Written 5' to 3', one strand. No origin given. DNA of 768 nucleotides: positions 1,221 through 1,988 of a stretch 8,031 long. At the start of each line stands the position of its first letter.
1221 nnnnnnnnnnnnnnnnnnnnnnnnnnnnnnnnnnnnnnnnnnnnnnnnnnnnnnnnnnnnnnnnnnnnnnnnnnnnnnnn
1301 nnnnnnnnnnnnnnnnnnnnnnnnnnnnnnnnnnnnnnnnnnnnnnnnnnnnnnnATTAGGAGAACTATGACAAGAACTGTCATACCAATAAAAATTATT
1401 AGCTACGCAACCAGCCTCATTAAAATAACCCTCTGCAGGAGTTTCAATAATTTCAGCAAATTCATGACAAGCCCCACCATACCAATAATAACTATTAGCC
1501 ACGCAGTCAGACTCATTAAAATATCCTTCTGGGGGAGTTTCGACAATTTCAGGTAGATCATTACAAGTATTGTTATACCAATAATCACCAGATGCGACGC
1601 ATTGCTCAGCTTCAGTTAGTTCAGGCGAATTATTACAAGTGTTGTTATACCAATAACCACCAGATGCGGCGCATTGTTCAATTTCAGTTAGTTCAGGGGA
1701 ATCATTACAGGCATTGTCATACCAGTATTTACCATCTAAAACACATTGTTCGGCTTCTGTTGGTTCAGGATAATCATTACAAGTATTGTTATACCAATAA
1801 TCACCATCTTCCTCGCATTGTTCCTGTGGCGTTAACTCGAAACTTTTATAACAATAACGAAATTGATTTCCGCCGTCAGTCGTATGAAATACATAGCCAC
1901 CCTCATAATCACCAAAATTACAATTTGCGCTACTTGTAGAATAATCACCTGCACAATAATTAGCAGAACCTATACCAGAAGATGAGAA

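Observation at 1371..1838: An array of six Cys-x5-YWY-x3-Cys mini-modules with acidic P/E/T linkers lies inside pIII paralog A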

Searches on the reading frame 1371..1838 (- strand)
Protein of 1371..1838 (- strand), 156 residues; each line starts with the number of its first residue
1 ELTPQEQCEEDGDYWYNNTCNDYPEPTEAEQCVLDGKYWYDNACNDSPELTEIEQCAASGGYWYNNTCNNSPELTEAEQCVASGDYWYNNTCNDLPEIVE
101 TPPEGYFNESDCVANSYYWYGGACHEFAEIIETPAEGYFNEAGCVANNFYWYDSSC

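Call 4: search_protein_families(library=pfam, proteins=[window:1371-1838:-], max_evalue=10)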
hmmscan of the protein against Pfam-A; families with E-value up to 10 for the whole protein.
window:1371-1838:- (156 aa): 2 families
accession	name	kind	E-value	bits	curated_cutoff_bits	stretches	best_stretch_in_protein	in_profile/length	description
PF14445.12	Prok-RING_2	-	0.053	14.1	22.4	2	67-92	12-36/56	Prokaryotic RING finger family 2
PF22078.1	Ribosomal_bL9m_C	-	0.18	12.3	27.7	2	76-96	57-77/86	Large ribosomal subunit protein bL9m C-terminal domain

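Call 7: search_protein_families(library=ncbifam, proteins=[window:1371-1838:-], max_evalue=10)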
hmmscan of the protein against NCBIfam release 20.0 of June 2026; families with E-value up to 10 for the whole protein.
window:1371-1838:- (156 aa): 0 families

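Call 11: find_homologous_proteins(query=window:1371-1838:-, max_evalue=0.001)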
Query window:1371-1838:- (156 aa): 2 proteins with E <= 0.001 among 154 candidates.
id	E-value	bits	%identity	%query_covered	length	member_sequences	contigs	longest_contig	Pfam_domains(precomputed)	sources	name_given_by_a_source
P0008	2.3e-13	68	58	38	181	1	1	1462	-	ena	-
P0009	2.4e-7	49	42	58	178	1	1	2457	PF07705.18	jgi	jgi:hypothetical protein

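Call 78: find_encoding_contigs(protein=P0008, flank=8000, max_places=2)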
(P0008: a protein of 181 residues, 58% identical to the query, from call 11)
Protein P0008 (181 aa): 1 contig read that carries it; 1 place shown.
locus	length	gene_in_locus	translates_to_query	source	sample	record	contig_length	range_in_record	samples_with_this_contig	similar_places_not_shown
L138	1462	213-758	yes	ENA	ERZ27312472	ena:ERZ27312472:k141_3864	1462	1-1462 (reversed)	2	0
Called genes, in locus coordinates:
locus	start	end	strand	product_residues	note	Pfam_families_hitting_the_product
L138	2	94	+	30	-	?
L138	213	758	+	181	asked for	-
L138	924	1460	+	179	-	?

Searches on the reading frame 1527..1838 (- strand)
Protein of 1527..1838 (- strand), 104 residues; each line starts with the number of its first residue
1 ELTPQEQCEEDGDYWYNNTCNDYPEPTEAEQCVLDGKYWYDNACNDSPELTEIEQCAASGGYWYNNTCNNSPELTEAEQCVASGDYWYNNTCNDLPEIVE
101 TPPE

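Call 66: predict_structure(alignment_id=A4)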
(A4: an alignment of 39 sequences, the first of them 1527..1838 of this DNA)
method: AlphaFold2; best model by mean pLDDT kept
length: 104 residues; sequences in the alignment: 39
mean_pLDDT: 93.1   pTM: 0.48
mean pLDDT of the five models: 93.1, 92.6, 92.5, 91.7, 89.2
residues with pLDDT >= 90: 95; 70-90: 9; 50-70: 0; < 50: 0
segments of 3 or more residues with pLDDT < 50: none
pLDDT, mean of each block of 10 residues (from residue 1): 95 96 95 96 94 94 94 91 94 91 73
secondary structure, 60 per line:
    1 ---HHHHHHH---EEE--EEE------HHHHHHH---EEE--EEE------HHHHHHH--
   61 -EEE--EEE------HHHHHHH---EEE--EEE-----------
elements in order: H4-10 E14-16 E19-21 H28-34 E38-40 E43-45 H52-58 E62-64 E67-69 H76-82 E86-88 E91-93

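Call 69: fold_search(model_id=the predicted structure, library=pdb)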
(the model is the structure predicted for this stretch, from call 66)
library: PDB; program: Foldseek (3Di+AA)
matches with E <= 10: 0; with E <= 0.001: 0
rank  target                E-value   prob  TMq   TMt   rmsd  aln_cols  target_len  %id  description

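Call 70: fold_search(model_id=the predicted structure, library=viral)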
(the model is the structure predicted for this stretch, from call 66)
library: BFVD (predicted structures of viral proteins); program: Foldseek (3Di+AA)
matches with E <= 10: 21; with E <= 0.001: 0
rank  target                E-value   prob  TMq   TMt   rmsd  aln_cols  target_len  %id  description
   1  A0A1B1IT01            1.2e-02  0.57  0.18  0.05  12.9       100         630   23  (no name in the UniProt tables at hand)
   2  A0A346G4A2            3.0e+00  0.02  0.19  0.05  16.4       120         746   18  (no name in the UniProt tables at hand)
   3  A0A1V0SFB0            4.0e+00  0.01  0.13  0.08  23.2        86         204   15  Uncharacterized protein [Hokovirus HKV1]
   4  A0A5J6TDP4            4.3e+00  0.03  0.27  0.13   9.8        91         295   21  (no name in the UniProt tables at hand)
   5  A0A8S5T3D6            4.7e+00  0.02  0.16  0.18  16.7        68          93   15  Uncharacterized protein [Podoviridae sp. ctuch15]
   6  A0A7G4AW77            5.0e+00  0.16  0.17  0.29   4.1        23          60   35  Uncharacterized protein [Streptomyces phage Coruscant]
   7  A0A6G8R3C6            5.4e+00  0.14  0.19  0.26   2.6        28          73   25  Uncharacterized protein [Streptomyces phage Muntaha]
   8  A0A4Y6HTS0            6.2e+00  0.01  0.20  0.07  10.2       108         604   18  (no name in the UniProt tables at hand)
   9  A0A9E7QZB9            6.2e+00  0.01  0.15  0.06  12.5       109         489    9  Fiber [Siadenovirus sp.]
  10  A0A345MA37            6.6e+00  0.33  0.18  0.33   0.3        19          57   42  Uncharacterized protein [Streptomyces phage Wofford]
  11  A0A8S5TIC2            6.6e+00  0.02  0.12  0.08  11.3        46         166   17  Repressor protein CI [Myoviridae sp. ct9dX1]
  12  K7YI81                6.6e+00  0.01  0.13  0.13  14.5        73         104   18  Uncharacterized protein [Megavirus courdo11]
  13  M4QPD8                7.1e+00  0.02  0.20  0.08  13.5        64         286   19  Uncharacterized protein [Loktanella phage pCB2051-A]
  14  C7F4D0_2              7.1e+00  0.01  0.17  0.03  13.4       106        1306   19  (no name in the UniProt tables at hand)
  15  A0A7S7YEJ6            7.1e+00  0.01  0.12  0.09  21.6       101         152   10  Uncharacterized protein [Medusavirus stheno T3]
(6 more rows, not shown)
